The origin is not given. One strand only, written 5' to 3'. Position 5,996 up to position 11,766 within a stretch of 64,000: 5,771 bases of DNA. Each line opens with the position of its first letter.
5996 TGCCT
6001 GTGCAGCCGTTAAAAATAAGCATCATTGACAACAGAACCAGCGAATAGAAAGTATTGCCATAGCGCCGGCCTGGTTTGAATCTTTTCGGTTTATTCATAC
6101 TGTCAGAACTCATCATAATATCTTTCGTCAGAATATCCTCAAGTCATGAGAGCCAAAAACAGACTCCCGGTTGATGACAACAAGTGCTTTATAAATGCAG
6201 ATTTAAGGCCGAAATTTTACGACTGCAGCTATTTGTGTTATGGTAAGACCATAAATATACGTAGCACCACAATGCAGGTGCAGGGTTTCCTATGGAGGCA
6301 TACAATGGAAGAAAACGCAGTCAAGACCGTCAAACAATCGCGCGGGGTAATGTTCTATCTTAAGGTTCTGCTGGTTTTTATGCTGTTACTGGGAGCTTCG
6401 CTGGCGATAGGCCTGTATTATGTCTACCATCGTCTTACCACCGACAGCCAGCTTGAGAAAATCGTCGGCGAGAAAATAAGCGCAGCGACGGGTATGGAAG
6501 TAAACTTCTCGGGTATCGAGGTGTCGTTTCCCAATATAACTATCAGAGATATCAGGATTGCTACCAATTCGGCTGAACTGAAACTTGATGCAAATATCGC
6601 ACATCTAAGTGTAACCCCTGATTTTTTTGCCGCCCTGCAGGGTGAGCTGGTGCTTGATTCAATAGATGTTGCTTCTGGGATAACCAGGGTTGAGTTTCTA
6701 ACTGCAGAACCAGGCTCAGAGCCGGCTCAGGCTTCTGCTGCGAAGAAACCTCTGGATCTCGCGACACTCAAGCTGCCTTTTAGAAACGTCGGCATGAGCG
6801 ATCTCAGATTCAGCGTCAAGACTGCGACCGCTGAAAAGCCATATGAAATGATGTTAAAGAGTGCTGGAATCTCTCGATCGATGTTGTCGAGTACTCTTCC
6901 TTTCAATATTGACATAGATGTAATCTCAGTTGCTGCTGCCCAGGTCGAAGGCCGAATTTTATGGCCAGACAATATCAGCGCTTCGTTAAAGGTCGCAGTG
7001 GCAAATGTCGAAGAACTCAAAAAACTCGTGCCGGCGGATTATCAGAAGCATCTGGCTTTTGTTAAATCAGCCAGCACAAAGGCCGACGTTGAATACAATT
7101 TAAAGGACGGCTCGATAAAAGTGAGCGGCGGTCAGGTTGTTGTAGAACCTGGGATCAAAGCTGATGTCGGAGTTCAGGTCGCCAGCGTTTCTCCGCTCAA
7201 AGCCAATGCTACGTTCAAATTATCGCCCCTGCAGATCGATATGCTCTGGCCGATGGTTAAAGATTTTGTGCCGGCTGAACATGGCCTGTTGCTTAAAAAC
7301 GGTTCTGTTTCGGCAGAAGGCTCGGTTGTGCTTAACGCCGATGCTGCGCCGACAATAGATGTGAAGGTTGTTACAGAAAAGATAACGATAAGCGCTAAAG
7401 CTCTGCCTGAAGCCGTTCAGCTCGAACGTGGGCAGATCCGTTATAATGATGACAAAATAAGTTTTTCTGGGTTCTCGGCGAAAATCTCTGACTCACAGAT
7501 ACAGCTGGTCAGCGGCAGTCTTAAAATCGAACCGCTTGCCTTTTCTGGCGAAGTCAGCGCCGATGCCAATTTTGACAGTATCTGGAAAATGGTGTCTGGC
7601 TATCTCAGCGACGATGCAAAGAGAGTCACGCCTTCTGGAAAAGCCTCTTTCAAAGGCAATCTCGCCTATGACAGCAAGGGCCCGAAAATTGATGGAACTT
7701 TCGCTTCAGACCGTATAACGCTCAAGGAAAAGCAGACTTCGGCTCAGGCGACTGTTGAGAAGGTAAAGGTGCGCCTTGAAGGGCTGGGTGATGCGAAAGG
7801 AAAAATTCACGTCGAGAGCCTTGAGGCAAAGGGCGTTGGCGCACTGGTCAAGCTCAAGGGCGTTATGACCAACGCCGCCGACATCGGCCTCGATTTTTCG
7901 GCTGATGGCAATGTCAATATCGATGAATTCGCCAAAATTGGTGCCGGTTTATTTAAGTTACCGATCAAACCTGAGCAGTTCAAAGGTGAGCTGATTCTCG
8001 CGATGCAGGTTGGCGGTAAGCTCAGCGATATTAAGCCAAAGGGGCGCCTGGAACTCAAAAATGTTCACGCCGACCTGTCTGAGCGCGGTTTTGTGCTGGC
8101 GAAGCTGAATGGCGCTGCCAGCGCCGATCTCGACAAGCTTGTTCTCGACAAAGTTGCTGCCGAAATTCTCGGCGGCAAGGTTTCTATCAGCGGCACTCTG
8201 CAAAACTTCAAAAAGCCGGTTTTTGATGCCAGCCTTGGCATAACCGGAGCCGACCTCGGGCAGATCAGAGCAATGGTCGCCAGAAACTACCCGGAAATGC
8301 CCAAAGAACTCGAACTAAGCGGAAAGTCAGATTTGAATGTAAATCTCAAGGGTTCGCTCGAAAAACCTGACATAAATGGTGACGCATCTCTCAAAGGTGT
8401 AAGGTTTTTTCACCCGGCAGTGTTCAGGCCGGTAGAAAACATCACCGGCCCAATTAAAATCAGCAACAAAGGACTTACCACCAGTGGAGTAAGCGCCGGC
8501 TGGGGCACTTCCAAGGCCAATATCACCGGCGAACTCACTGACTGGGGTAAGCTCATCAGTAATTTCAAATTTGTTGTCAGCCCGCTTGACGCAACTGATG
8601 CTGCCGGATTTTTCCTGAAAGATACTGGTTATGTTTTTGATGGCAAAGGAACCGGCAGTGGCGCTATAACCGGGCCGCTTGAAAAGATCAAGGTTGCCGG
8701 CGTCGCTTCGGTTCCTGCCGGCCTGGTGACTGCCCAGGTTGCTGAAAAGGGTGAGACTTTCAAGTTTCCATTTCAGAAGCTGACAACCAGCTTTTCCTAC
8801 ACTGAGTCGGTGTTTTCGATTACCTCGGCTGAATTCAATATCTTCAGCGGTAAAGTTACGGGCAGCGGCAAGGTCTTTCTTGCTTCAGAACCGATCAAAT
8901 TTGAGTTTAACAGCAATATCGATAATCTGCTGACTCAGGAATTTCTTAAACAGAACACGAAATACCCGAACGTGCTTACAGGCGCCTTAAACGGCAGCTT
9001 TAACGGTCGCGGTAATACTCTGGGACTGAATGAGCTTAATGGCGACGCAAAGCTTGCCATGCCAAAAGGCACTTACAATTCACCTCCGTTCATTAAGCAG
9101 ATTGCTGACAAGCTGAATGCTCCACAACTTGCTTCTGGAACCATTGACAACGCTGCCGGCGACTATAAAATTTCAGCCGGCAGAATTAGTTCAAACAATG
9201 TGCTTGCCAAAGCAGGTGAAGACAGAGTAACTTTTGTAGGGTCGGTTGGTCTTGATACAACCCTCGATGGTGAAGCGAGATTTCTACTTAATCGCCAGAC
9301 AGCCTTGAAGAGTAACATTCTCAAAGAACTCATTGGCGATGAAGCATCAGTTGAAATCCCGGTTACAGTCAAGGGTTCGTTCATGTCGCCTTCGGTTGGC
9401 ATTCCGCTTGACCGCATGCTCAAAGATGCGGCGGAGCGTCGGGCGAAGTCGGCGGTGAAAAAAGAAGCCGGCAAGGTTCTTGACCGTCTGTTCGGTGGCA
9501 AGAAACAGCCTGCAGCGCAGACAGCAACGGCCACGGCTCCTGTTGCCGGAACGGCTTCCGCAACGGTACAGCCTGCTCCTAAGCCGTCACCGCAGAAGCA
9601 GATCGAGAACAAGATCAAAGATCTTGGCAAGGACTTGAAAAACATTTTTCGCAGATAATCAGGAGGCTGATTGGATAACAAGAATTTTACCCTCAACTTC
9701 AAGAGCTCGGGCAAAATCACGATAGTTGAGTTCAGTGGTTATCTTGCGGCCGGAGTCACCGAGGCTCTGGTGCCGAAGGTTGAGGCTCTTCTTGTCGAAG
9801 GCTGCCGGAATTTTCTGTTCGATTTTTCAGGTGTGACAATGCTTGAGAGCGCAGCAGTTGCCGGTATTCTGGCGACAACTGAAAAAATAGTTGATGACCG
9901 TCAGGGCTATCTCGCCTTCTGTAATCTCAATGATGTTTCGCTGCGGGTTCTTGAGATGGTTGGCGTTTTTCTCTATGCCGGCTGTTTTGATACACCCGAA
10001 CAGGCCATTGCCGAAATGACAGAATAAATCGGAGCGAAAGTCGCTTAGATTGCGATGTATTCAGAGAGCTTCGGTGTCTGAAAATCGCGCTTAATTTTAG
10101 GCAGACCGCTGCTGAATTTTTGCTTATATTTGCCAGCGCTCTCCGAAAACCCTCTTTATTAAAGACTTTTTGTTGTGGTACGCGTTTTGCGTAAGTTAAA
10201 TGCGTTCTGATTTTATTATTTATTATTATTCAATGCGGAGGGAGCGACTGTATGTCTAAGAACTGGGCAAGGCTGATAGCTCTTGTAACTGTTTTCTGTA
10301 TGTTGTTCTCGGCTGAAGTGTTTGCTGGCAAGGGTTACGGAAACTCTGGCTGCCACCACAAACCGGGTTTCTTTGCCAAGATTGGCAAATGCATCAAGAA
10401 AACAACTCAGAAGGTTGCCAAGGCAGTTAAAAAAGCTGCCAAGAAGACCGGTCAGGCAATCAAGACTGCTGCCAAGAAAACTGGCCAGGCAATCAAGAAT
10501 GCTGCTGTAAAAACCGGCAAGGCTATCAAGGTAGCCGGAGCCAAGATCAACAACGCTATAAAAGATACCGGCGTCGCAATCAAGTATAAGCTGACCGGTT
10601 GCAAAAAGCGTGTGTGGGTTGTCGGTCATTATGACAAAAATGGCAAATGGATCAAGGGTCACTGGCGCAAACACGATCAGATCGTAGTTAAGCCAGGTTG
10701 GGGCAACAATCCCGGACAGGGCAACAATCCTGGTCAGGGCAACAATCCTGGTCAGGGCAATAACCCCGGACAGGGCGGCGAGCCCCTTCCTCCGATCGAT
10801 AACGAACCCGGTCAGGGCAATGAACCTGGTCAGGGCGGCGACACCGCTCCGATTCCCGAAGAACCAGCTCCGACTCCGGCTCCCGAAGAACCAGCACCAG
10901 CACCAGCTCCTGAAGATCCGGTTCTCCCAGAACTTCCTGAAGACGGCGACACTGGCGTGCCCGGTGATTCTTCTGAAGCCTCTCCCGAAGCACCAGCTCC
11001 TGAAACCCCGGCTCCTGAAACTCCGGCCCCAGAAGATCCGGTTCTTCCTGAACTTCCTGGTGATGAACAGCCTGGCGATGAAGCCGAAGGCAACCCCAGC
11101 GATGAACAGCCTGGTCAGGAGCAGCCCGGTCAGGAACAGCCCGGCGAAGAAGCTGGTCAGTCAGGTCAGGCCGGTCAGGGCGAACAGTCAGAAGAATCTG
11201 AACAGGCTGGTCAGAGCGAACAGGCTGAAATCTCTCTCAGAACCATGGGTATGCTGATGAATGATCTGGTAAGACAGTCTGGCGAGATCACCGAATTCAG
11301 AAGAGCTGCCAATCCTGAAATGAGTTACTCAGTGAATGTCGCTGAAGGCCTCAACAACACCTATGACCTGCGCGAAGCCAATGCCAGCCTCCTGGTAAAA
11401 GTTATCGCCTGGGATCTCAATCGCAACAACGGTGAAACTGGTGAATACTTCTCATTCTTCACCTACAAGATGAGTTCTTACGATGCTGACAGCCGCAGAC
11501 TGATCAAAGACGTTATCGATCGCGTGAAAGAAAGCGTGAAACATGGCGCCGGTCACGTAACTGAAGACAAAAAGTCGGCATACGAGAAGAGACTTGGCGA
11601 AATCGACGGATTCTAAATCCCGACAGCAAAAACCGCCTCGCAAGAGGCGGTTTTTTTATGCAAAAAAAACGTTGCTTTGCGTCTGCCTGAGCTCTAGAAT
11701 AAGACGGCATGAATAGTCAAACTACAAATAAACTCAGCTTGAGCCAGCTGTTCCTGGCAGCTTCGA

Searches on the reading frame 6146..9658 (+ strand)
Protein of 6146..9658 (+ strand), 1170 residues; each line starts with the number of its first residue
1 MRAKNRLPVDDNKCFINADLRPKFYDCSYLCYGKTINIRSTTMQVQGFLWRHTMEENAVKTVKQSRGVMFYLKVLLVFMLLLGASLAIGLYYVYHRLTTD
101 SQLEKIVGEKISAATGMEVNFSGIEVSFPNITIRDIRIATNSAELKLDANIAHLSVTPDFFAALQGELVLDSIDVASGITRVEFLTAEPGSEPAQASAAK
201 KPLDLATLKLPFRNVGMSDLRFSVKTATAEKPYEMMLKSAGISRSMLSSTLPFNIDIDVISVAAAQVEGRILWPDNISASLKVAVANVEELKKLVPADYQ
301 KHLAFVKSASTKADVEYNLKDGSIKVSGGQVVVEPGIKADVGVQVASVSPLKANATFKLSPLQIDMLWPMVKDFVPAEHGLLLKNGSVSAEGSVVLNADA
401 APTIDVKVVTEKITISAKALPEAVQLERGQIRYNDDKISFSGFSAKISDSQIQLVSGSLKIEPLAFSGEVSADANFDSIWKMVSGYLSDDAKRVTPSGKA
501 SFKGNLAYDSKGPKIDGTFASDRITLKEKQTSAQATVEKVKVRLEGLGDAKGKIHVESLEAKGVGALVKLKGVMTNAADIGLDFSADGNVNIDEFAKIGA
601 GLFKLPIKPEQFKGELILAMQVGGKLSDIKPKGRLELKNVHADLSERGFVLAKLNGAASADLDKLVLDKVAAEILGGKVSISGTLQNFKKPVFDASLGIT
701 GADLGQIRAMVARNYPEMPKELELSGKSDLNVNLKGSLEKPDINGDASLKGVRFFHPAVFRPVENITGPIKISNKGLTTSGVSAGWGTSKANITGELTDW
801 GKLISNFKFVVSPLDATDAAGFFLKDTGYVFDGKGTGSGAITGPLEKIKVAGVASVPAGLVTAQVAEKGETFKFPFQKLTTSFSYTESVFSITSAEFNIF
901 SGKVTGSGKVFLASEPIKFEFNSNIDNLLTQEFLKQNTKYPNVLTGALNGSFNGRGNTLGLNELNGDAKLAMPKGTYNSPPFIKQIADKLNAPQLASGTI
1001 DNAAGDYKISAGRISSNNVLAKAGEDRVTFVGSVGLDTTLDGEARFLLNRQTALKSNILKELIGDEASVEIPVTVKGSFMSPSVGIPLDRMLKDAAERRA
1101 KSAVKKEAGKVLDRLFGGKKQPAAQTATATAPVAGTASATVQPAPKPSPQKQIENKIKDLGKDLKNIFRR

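Call 41: search_protein_families(library=pfam, proteins=[window:6146-9658:+], max_evalue=0.00001)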
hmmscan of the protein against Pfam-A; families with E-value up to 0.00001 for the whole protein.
window:6146-9658:+ (1170 aa): 2 families
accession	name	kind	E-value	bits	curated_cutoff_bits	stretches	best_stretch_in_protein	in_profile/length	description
PF13116.12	YhdP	-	1.5e-06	26.9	46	0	720-795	632-710/1224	YhdP protein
PF05170.20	AsmA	-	1e-05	25.1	29.8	0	874-1018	455-606/607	AsmA family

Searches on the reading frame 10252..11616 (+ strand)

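Call 41: search_protein_families(library=pfam, proteins=[window:10252-11616:+], max_evalue=0.00001)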
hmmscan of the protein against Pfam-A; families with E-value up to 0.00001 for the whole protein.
window:10252-11616:+ (454 aa): 1 family
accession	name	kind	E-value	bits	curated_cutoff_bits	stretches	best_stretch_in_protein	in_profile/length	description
PF03157.18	Glutenin_hmw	-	2.4e-06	26.7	50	0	135-195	552-613/786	High molecular weight glutenin subunit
